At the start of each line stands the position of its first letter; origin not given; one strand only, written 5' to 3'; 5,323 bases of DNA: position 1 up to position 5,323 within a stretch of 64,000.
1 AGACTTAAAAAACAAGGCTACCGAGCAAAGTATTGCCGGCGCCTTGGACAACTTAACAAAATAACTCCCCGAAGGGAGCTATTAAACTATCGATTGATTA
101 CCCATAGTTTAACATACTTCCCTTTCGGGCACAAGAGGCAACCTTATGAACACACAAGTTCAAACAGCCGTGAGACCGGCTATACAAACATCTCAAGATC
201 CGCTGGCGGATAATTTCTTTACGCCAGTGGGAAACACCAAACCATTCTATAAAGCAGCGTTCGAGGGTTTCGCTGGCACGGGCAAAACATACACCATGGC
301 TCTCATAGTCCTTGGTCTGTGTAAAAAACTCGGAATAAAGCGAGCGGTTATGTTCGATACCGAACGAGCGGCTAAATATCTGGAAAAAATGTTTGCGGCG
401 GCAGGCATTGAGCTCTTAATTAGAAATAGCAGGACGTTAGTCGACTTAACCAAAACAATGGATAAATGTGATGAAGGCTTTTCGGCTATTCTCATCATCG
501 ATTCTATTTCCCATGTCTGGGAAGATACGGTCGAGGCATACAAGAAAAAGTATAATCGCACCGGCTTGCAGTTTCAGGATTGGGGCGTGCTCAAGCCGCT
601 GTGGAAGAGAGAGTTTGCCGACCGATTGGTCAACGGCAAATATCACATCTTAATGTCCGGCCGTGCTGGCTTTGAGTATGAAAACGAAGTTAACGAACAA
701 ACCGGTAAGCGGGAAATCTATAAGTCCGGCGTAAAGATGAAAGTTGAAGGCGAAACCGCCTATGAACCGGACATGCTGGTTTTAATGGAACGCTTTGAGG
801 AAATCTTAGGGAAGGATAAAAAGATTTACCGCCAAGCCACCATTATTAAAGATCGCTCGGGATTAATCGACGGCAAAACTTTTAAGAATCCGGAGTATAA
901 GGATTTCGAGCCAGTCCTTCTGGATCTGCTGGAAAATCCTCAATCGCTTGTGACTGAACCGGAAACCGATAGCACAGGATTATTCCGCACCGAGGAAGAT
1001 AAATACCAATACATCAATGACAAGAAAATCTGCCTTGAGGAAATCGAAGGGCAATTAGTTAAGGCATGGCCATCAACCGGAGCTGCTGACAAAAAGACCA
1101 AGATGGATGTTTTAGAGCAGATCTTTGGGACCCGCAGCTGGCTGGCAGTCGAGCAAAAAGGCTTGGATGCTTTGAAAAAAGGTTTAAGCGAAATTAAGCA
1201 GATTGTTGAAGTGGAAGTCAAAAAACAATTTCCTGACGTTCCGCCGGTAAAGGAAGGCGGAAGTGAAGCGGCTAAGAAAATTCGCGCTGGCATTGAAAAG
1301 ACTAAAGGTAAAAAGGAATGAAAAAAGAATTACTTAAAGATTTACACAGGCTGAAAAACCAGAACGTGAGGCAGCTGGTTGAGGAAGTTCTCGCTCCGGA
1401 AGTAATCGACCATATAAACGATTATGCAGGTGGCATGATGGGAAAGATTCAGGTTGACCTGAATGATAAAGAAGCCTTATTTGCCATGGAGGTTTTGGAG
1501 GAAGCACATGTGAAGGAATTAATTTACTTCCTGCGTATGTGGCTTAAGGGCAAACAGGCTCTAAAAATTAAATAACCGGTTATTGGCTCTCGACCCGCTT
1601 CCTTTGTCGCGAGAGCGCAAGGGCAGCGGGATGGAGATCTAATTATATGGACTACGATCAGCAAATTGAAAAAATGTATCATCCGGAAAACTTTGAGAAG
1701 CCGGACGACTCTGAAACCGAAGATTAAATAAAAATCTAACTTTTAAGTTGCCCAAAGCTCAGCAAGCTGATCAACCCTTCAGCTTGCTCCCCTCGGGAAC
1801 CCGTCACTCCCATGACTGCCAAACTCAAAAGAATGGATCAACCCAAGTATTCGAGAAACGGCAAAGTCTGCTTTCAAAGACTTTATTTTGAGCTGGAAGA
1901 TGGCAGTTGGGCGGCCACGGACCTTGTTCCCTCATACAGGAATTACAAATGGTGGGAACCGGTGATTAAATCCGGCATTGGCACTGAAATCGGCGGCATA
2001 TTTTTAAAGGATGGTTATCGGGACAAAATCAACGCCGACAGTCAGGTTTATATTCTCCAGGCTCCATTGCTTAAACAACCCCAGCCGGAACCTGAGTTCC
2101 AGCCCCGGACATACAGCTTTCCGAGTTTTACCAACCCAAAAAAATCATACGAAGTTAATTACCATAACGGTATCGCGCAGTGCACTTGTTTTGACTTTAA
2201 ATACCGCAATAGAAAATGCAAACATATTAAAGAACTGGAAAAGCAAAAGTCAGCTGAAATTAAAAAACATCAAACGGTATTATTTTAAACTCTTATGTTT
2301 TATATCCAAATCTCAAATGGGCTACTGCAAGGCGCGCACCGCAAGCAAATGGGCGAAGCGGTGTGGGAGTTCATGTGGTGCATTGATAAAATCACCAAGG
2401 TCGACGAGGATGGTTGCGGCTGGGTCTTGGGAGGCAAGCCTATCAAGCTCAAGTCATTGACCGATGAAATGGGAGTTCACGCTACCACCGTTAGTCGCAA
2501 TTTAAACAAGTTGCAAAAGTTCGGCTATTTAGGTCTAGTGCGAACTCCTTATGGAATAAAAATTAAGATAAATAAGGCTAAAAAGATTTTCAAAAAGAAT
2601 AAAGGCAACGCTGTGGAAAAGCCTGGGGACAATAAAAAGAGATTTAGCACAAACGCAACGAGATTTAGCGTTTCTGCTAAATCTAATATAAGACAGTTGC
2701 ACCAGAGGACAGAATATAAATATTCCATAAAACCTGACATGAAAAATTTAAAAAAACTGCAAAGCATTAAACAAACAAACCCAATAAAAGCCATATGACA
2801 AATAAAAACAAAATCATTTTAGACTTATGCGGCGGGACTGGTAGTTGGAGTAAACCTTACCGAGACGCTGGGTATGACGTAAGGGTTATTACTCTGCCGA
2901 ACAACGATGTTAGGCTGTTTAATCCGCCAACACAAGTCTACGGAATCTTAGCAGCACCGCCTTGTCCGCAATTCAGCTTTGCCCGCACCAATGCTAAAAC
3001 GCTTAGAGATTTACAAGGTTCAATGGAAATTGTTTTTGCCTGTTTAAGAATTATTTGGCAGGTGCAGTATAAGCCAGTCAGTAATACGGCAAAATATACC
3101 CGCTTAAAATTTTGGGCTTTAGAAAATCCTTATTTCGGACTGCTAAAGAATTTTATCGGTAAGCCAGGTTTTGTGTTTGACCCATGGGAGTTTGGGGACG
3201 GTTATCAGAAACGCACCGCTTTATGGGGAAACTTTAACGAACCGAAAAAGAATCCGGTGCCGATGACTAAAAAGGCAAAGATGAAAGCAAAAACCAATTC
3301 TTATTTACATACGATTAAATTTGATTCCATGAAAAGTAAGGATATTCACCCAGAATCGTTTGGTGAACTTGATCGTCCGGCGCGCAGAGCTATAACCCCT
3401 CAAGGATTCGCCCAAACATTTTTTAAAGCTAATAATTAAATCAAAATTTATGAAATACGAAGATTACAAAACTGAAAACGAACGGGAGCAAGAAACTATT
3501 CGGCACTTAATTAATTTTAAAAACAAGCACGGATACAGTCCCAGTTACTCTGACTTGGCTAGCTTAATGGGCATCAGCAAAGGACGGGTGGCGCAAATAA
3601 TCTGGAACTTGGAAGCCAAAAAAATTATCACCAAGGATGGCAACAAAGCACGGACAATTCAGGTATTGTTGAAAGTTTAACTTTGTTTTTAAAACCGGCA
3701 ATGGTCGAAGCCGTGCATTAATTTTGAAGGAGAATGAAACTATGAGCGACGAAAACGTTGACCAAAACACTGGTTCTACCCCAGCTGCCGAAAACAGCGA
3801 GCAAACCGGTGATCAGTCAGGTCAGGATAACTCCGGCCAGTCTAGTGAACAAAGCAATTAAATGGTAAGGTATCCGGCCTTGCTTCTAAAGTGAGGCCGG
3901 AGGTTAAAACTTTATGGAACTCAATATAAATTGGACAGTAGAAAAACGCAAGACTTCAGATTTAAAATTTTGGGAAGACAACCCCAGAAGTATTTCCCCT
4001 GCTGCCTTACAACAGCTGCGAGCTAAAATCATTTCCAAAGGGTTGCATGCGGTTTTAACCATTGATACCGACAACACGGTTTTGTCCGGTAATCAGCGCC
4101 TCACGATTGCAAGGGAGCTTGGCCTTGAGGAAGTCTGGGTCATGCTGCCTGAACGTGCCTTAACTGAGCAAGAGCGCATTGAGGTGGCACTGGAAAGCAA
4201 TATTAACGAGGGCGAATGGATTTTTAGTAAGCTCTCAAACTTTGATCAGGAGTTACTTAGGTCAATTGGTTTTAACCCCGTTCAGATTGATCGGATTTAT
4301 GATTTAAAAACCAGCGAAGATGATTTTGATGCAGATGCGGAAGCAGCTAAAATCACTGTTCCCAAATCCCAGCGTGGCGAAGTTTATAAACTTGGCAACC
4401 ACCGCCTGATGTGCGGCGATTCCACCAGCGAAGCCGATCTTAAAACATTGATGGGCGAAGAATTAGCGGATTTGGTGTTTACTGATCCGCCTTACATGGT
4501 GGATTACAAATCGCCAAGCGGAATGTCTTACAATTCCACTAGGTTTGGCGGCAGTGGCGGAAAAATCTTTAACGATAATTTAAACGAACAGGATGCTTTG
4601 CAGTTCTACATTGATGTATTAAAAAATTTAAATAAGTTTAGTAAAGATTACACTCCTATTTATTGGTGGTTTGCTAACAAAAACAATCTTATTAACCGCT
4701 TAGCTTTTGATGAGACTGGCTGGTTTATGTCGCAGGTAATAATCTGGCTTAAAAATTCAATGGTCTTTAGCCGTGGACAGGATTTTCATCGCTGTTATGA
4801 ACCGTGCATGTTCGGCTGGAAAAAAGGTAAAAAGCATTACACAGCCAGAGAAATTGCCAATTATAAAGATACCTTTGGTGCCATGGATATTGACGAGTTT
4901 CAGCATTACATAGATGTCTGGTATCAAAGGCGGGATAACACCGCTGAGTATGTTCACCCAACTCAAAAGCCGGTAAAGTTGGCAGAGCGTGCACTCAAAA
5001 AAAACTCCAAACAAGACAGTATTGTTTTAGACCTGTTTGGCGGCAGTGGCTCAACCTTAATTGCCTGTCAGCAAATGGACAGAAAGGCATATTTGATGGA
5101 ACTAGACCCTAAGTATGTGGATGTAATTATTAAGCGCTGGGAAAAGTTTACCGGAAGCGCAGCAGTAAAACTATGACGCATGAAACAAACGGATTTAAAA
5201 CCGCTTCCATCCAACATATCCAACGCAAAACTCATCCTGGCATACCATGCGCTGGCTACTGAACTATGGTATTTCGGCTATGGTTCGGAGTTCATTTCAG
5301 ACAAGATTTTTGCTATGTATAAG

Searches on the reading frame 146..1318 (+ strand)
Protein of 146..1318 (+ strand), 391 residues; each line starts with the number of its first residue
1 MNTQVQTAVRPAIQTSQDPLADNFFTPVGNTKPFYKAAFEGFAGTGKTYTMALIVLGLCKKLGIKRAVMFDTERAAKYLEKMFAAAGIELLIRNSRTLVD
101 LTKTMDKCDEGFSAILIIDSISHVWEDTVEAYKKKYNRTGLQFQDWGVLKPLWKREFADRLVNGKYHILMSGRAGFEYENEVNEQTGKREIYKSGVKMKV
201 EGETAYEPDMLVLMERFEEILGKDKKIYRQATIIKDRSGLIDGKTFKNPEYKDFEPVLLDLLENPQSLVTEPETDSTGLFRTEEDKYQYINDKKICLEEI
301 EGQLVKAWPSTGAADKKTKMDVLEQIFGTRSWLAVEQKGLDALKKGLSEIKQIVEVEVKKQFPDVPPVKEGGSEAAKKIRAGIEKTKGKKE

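Call 33: search_protein_families(library=pfam, proteins=[window:146-1318:+], max_evalue=0.01)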
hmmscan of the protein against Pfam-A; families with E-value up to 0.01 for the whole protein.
window:146-1318:+ (391 aa): 3 families
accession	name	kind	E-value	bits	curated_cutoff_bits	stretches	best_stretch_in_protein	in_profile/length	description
PF13479.12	AAA_24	-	7.2e-09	36.2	27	1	39-226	7-175/195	AAA domain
PF13604.12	AAA_30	-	0.00014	22.1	27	1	38-136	22-112/191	AAA domain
PF13245.12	AAA_19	-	0.0088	16.7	25.1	0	41-124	18-102/134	AAA domain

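Call 34: search_protein_families(library=phrogs, proteins=[window:146-1318:+], max_evalue=0.001)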
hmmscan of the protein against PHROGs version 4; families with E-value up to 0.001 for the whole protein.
window:146-1318:+ (391 aa): 1 family
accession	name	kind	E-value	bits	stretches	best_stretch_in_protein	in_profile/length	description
phrog_1366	-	unknown function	3.7e-34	119.6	1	25-279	5-249/307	-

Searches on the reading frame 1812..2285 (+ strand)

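Call 33: search_protein_families(library=pfam, proteins=[window:1812-2285:+], max_evalue=0.01)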
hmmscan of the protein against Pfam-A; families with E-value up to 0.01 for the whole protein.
window:1812-2285:+ (158 aa): 1 family
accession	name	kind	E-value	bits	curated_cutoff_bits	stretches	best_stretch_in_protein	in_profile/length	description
PF04434.22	SWIM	-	0.00011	22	19.6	1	113-139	1-30/38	SWIM zinc finger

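Call 34: search_protein_families(library=phrogs, proteins=[window:1812-2285:+], max_evalue=0.001)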
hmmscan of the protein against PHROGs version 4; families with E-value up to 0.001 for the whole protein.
window:1812-2285:+ (158 aa): 0 families

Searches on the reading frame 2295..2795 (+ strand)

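Call 33: search_protein_families(library=pfam, proteins=[window:2295-2795:+], max_evalue=0.01)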
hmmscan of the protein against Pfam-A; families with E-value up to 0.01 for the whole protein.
window:2295-2795:+ (167 aa): 4 families
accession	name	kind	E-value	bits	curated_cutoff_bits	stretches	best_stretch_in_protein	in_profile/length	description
PF01325.25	Fe_dep_repress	-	9.4e-05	23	26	1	48-79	21-52/60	Iron dependent repressor, N-terminal DNA binding domain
PF13730.12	HTH_36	-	0.00038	20.7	25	1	52-79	28-55/55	Helix-turn-helix domain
PF12802.13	MarR_2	-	0.0068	17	27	0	50-79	21-50/61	MarR family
PF08279.18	HTH_11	-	0.0076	16.6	25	0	48-78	14-44/55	HTH domain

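Call 34: search_protein_families(library=phrogs, proteins=[window:2295-2795:+], max_evalue=0.001)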
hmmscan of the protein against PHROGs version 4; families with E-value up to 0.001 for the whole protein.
window:2295-2795:+ (167 aa): 1 family
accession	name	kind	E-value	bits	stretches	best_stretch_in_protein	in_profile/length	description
phrog_7498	-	DNA, RNA and nucleotide metabolism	5e-25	89.3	1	3-158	7-162/296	DnaD-like helicase loader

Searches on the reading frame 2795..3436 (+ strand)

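Call 33: search_protein_families(library=pfam, proteins=[window:2795-3436:+], max_evalue=0.01)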
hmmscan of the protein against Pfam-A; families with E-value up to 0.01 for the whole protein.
window:2795-3436:+ (214 aa): 0 families

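Call 34: search_protein_families(library=phrogs, proteins=[window:2795-3436:+], max_evalue=0.001)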
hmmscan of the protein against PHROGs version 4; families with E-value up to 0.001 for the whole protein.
window:2795-3436:+ (214 aa): 2 families
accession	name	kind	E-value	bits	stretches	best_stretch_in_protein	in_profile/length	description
phrog_757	-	other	7.8e-30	104.8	1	2-213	11-218/247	DNA methyltransferase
phrog_27471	-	unknown function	4.3e-05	24.6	1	108-164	9-63/93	-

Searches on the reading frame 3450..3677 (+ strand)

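Call 33: search_protein_families(library=pfam, proteins=[window:3450-3677:+], max_evalue=0.01)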
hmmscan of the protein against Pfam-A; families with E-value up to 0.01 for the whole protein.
window:3450-3677:+ (76 aa): 5 families
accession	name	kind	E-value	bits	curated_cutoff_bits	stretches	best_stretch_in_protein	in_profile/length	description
PF13730.12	HTH_36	-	3.5e-05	23.9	25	1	19-60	13-55/55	Helix-turn-helix domain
PF21984.2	DnaD_N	-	0.00049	20.7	27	1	10-67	15-72/101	DnaD N-terminal domain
PF01726.22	LexA_DNA_bind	-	0.001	19.3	23.7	1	11-69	6-65/65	LexA DNA binding domain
PF12802.13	MarR_2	-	0.0085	16.7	27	1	31-63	21-55/61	MarR family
PF13545.12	HTH_Crp_2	-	0.0091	16.4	27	0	31-71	23-60/70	Crp-like helix-turn-helix domain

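Call 34: search_protein_families(library=phrogs, proteins=[window:3450-3677:+], max_evalue=0.001)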
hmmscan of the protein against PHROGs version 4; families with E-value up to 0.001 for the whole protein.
window:3450-3677:+ (76 aa): 4 families
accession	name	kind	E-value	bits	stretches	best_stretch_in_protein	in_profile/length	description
phrog_3502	-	unknown function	8.9e-13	49.5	1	10-74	50-115/131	-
phrog_362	-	transcription regulation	3.5e-07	31.4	1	11-72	6-68/106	transcriptional repressor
phrog_270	-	DNA, RNA and nucleotide metabolism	0.0002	21.8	1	19-66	55-103/383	replication initiation protein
phrog_24920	-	unknown function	0.0004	21.3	1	11-60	6-56/125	-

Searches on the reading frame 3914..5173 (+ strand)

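Call 16: search_protein_families(library=phrogs, proteins=[window:3914-5173:+], max_evalue=0.001)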
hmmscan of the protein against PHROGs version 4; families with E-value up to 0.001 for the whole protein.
window:3914-5173:+ (420 aa): 18 families
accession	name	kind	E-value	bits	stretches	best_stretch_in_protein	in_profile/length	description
phrog_498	-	other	1.7e-106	358.2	1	8-419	34-430/633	DNA methyltransferase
phrog_67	-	other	3.3e-40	139.8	1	142-417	107-351/743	DNA methyltransferase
phrog_3008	-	other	7.1e-23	82.1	1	336-417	136-219/244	DNA methyltransferase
phrog_23085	-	unknown function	5.9e-20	72.3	1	295-417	4-113/138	-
phrog_8071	-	DNA, RNA and nucleotide metabolism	4e-17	63.5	1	6-201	4-210/389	ParB-like partition protein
phrog_18293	-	other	2.1e-16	61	1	304-411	3-109/119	methyltransferase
phrog_620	-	DNA, RNA and nucleotide metabolism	9.9e-15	56.2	1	7-148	7-149/217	ParB-like partition protein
phrog_940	-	DNA, RNA and nucleotide metabolism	1.4e-12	48.5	1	9-153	6-155/388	nuclease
phrog_9353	-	unknown function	1.7e-08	35.6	1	13-145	15-156/245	-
phrog_6952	-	other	2e-08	35.3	1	322-402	88-168/181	DNA methyltransferase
phrog_8769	-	other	6.2e-08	33.4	1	368-411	12-55/71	methyltransferase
phrog_23148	-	unknown function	1e-07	33.2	1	328-408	64-145/165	-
phrog_18146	-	other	7.4e-05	22.8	1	346-399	47-101/452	DNA methyltransferase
phrog_7405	-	unknown function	9.2e-05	23.2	1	3-96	18-115/250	-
phrog_15396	-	DNA, RNA and nucleotide metabolism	0.00016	22.6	1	23-93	18-87/258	ParB-like partition nuclease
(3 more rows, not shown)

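Call 17: search_protein_families(library=pfam, proteins=[window:3914-5173:+], max_evalue=0.01)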
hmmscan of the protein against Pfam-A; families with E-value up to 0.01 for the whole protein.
window:3914-5173:+ (420 aa): 2 families
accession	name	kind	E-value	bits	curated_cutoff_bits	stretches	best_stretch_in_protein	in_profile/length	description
PF01555.25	N6_N4_Mtase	-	2.5e-33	116.3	26.7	1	186-406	2-220/221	DNA methylase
PF03602.21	Cons_hypoth95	-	9e-07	29.2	24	1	345-413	19-88/182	Conserved hypothetical protein 95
